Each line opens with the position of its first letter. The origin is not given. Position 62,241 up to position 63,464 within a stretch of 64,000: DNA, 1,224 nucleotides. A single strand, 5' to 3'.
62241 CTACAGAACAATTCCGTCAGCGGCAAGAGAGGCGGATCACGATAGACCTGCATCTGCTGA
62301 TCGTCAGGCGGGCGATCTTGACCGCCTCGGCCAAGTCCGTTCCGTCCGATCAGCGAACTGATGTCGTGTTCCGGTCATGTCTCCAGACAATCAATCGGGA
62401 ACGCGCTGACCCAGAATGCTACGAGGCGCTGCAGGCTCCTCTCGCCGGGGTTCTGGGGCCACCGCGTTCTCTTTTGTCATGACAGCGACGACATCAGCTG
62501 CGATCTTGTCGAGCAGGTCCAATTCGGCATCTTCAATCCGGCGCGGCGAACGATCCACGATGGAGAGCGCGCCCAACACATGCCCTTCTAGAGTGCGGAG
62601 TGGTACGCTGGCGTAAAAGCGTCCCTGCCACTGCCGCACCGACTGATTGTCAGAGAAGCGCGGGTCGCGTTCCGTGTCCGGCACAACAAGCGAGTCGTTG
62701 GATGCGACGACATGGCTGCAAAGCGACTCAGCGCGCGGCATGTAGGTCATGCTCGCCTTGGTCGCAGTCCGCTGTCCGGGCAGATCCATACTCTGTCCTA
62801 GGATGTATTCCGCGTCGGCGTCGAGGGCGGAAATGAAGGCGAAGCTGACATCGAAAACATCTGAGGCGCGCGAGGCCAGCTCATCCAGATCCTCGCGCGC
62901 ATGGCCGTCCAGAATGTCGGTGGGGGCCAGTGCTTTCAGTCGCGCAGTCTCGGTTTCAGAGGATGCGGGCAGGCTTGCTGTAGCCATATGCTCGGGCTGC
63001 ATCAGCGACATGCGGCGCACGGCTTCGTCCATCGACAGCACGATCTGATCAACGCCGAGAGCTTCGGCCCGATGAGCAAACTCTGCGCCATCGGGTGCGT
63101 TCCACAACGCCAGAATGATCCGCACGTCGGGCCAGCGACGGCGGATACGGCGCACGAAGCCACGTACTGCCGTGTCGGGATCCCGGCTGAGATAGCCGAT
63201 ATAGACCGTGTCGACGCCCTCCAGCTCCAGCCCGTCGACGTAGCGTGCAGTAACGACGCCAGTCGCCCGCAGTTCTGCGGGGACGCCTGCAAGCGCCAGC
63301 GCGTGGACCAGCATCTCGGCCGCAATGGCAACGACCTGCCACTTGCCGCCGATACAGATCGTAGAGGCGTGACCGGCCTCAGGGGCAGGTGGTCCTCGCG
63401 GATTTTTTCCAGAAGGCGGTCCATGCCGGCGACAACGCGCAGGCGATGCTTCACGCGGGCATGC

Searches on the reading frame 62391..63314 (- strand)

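Call 17: search_protein_families(library=pfam, proteins=[window:62391-63314:-], max_evalue=0.001)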
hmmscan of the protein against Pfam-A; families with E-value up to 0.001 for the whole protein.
window:62391-63314:- (307 aa): 3 families
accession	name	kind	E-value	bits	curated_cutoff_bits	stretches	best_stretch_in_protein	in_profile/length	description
PF01590.32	GAF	-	1.3e-15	58.6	22.4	1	143-275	6-129/133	GAF domain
PF13185.12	GAF_2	-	1.1e-10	42.3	28.6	1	143-277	8-133/136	GAF domain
PF13492.12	GAF_3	-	4.6e-05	24.3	27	1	143-274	6-122/129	GAF domain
